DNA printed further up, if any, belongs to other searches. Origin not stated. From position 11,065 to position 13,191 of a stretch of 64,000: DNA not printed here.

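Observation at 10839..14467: Monohaem cytochrome c, coiled-coil outer-membrane barrel and octahaem cytochrome: a candidate porin-cytochrome conduit or OTR-like module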

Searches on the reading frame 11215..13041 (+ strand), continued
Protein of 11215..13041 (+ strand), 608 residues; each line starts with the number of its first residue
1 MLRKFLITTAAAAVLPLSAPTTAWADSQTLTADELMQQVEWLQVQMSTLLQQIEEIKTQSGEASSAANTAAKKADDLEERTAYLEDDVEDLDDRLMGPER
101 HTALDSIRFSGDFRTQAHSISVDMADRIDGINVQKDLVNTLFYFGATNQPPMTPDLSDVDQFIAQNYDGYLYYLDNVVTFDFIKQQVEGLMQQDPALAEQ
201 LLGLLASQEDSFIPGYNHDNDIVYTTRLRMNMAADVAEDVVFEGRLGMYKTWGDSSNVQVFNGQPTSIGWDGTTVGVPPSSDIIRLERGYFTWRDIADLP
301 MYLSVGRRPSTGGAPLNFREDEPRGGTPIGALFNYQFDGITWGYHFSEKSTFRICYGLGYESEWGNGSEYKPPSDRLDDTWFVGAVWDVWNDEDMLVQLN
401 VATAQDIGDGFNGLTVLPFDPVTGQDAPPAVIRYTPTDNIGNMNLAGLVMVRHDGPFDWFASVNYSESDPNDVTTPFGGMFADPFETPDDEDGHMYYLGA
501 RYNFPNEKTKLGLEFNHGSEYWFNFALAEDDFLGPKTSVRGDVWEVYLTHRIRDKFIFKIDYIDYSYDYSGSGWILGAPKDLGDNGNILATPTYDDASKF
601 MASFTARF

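Call 27: predict_structure(alignment_id=A1)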
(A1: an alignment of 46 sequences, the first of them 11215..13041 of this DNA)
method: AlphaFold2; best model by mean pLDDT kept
length: 608 residues; sequences in the alignment: 46
mean_pLDDT: 74.3   pTM: 0.68
mean pLDDT of the five models: 74.3, 73.8, 73.7, 70.9, 67.2
residues with pLDDT >= 90: 120; 70-90: 267; 50-70: 145; < 50: 76
segments of 3 or more residues with pLDDT < 50: 13-30, 99-101, 254-281, 313-315, 362-368, 526-529
pLDDT, mean of each block of 10 residues (from residue 1): 53 44 36 66 74 68 62 65 68 52 70 87 85 88 88 87 93 86 84 84 86 80 80 89 84 43 38 41 73 92 85 53 52 67 93 82 44 68 88 89 79 58 71 63 88 91 89 69 77 89 92 91 57 68 92 91 90 67 76 83 90
secondary structure, 60 per line:
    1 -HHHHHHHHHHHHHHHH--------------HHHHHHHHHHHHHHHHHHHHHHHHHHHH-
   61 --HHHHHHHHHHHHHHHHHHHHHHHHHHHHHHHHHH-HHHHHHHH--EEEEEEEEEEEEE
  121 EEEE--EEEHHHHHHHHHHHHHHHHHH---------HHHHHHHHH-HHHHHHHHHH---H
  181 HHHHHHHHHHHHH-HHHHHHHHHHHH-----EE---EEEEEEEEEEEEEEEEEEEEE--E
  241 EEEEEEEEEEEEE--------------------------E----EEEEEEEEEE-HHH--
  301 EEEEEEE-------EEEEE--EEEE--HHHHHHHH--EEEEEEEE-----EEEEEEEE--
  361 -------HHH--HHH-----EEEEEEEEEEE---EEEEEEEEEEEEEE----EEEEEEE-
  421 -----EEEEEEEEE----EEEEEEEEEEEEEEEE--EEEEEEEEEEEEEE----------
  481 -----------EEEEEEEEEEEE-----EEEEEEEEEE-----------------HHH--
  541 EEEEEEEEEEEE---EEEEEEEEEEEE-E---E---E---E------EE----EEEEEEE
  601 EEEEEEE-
elements in order: H2-17 H32-59 H63-96 H98-105 E108-124 E127-129 H130-147 H157-165 H167-176 H180-193 H195-206 E217-237 E240-253 E285-294 E301-307 E315-319 E322-325 H328-335 E338-345 E351-358 E381-391 E395-408 E413-419 E426-434 E439-454 E457-470 E492-503 E509-518 E541-552 E556-567 E594-607

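Call 34: fold_search(model_id=the predicted structure, library=pdb)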
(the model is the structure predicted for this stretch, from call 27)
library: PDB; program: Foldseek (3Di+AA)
matches with E <= 10: 863; with E <= 0.001: 295
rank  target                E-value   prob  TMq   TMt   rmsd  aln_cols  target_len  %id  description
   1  4afk                  3.3e-11  1.00  0.36  0.48  10.6       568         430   12  In meso structure of alginate transporter, AlgE, from Pseudomonas aeruginosa, PAO1 (released 2013-02-06)
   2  4gey                  3.7e-11  1.00  0.39  0.54  10.8       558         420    9  High pH structure of Pseudomonas putida OprB (released 2012-10-24)
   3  4xnk                  4.1e-11  1.00  0.34  0.46   9.1       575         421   11  X-ray structure of AlgE1 (released 2015-06-03)
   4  8q2o                  7.6e-11  1.00  0.35  0.45  10.8       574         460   10  Structure of alginate transporter AlgE from P. aeruginosa PAO1 by using Se-MAG for the the lipid cubic phase crystalliza (released 2024-05-15)
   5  4b61_A                7.6e-11  1.00  0.34  0.45  10.1       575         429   10  In meso structure of alginate transporter, AlgE, from Pseudomoas aeruginosa, PAO1. Crystal form 3. (released 2013-07-17)
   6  4azl_B                9.0e-11  1.00  0.35  0.47  10.8       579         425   11  In meso structure of alginate transporter, AlgE, from Pseudomoas aeruginosa, PAO1, crystal form 2. (released 2013-07-03)
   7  4azl_A                9.5e-11  1.00  0.34  0.47  10.7       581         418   11  In meso structure of alginate transporter, AlgE, from Pseudomoas aeruginosa, PAO1, crystal form 2. (released 2013-07-03)
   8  4xnl                  1.3e-10  1.00  0.35  0.47   9.9       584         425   10  X-ray structure of AlgE2 (released 2015-06-03)
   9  3wi5                  1.7e-10  1.00  0.38  0.69   6.6       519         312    7  Crystal structure of the Loop 7 mutant PorB from Neisseria meningitidis serogroup B (released 2014-01-01)
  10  5iyu                  1.7e-10  1.00  0.35  0.46   9.8       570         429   10  AlgE_CIM (released 2017-04-05)
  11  3rbh_C                2.2e-10  1.00  0.33  0.47  10.4       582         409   10  Structure of alginate export protein AlgE from Pseudomonas aeruginosa (released 2011-07-27)
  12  8rqp                  2.3e-10  1.00  0.36  0.46  11.3       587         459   11  In meso structure of the alginate exporter, AlgE, from Pseudomonas aeruginosa in 7.10 monoacylglycerol (released 2024-04-03)
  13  3rbh_A                2.3e-10  1.00  0.34  0.46  10.7       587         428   10  Structure of alginate export protein AlgE from Pseudomonas aeruginosa (released 2011-07-27)
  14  8pz4                  2.3e-10  1.00  0.35  0.44   9.6       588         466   10  Structure of alginate transporter, AlgE, solved at wavelength 2.755 A (released 2023-10-25)
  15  7acg                  2.6e-10  1.00  0.37  0.46  11.4       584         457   11  In meso structure of the alginate exporter, AlgE, from Pseudomonas aeruginosa in 9.8 monoacylglycerol (released 2020-12-16)
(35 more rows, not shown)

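Call 79: search_solved_structures(query=A1, max_evalue=0.01, show_alignments=1)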
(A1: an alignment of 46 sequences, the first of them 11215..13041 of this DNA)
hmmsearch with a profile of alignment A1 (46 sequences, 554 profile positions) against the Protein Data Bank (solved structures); distinct sequences matched with E-value up to 0.01: 1.
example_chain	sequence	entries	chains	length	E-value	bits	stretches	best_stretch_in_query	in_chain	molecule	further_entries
10aw_A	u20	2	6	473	9.3e-24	87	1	160-528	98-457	50 kDa outer membrane protein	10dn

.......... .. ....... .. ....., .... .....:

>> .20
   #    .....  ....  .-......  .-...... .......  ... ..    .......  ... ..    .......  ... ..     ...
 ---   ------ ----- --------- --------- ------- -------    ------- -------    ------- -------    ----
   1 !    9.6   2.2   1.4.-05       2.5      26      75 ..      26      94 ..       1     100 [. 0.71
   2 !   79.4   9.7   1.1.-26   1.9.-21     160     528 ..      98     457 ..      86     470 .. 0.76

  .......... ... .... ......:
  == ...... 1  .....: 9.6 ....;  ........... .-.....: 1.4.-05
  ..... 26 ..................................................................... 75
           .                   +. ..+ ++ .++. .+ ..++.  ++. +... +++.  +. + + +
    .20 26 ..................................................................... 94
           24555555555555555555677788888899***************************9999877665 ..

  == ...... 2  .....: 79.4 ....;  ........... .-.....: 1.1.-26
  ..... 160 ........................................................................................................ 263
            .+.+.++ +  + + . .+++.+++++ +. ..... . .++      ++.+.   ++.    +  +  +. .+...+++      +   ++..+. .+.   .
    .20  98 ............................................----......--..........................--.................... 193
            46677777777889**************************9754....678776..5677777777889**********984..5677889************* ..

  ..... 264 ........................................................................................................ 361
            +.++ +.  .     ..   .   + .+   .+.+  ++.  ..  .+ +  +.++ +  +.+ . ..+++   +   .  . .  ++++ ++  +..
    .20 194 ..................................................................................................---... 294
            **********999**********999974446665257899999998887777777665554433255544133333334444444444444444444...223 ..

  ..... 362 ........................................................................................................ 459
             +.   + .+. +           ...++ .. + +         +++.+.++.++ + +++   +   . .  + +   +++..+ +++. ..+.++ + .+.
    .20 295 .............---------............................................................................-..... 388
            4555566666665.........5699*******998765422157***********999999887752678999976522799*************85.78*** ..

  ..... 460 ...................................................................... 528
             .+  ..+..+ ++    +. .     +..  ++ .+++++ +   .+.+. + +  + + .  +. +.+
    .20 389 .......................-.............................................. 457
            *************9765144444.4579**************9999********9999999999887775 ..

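Call 84: search_protein_families(library=ncbifam, proteins=[L006:9535-10410:+, L006:10425-12173:+, L006:12189-12587:+], max_evalue=0.01)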
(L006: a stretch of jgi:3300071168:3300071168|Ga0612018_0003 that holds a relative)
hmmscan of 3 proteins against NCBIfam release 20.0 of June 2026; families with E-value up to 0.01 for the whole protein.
L006:9535-10410:+ (292 aa): 13 families
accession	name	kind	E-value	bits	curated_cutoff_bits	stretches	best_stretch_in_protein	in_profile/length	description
NF041028.1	decahem_GSU2203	exception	1.3e-97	326.8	325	1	22-292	35-317/317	GSU2203 family decaheme c-type cytochrome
TIGR03508.1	decahem_SO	subfamily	6.5e-65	219.1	192.2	1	24-279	3-257/258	DmsE family decaheme c-type cytochrome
TIGR01905.1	paired_CXXCH_1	subfamily_domain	1.4e-20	72.9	25.2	2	193-228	1-37/41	doubled CXXCH domain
NF008659.0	PRK11659.1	equivalog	3.2e-13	49.8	184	2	23-129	46-155/188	cytochrome c nitrite reductase pentaheme subunit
TIGR03146.1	cyt_nit_nrfB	equivalog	3.7e-10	40.2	166.6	2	23-129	11-129/145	cytochrome c nitrite reductase pentaheme subunit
NF041198.1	UshA_like_PCGU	equivalog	2.3e-06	26.5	275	1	23-98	442-514/519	UshA-like (seleno)protein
NF049875.1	NetB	exception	1.8e-05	24.7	380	1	128-183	141-196/211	Nrf-like electron transfer protein NetB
TIGR03153.1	cytochr_NrfH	equivalog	2e-05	24.7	134.2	1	80-118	23-61/138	cytochrome c nitrite reductase small subunit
NF045722.1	c3_cytochr_TmcA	equivalog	2.7e-05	24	114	0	4-133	4-125/125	acidic tetraheme cytochrome c3 TmcA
NF045713.1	CxxCH_16_HmcA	equivalog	0.0003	19.5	400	0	126-274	112-237/541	sulfate respiration complex hexadecaheme cytochrome HmcA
NF047727.1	4hemeCytCCctA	equivalog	0.00088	19.4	180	0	126-183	58-105/109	tetraheme c-type cytochrome CctA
NF040968.1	FeS_ExtO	equivalog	0.0037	16.1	200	1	104-165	176-238/416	selenite/tellurite reduction operon b-type cytochrome iron-sulfur cluster-binding subunit ExtO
NF040967.1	cytc_ExtN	equivalog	0.0054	15.6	200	1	104-165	176-238/415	selenite/tellurite reduction operon c-type cytochrome ExtN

L006:10425-12173:+ (583 aa): 1 family
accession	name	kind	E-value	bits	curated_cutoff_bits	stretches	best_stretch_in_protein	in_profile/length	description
NF041027.1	GSU2204_Se_pt_1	equivalog_domain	9.2e-155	516.7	350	1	9-583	1-580/580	GSU2204 family CXXCH-containing (seleno)protein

L006:12189-12587:+ (133 aa): 0 families

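Call 85: search_protein_families(library=pfam, proteins=[L006:9535-10410:+, L006:10425-12173:+, L006:12189-12587:+], max_evalue=0.01)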
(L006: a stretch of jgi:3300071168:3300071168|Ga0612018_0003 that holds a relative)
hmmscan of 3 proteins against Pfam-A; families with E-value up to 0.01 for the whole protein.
L006:9535-10410:+ (292 aa): 8 families
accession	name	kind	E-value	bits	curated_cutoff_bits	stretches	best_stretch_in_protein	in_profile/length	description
PF09699.15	Paired_CXXCH_1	-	8.1e-28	96.3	20.6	2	144-186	1-40/41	Doubled CXXCH motif (Paired_CXXCH_1)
PF14522.11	Cytochrome_C7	-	1.3e-11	44.5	24.8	2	24-93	14-67/67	Cytochrome c7 and related cytochrome c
PF14537.11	Cytochrom_c3_2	-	5e-11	43.4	25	3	105-183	2-79/79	Cytochrome c3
PF22113.1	Mtrc-MtrF_II-IV_dom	-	3.8e-08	33.5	30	1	126-275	7-132/176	Outer membrane cytochrome MtrC/MtrF-like, domains II/IV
PF22678.1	Cytochrom_c_NrfB-like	-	4.6e-08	33.9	27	1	57-125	1-74/89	Cytochrome c-type protein NrfB-like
PF02085.21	Cytochrom_CIII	-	3.4e-06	27.8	22.9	0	103-182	26-101/101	Class III cytochrome C family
PF01412.23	ArfGap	-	0.0014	19.1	28.7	1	76-120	4-44/117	Putative GTPase activating protein for Arf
PF13435.11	Cytochrome_C554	-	0.0051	18.2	20.8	0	81-117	44-84/84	Cytochrome c554 and c-prime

L006:10425-12173:+ (583 aa): 0 families

L006:12189-12587:+ (133 aa): 0 families
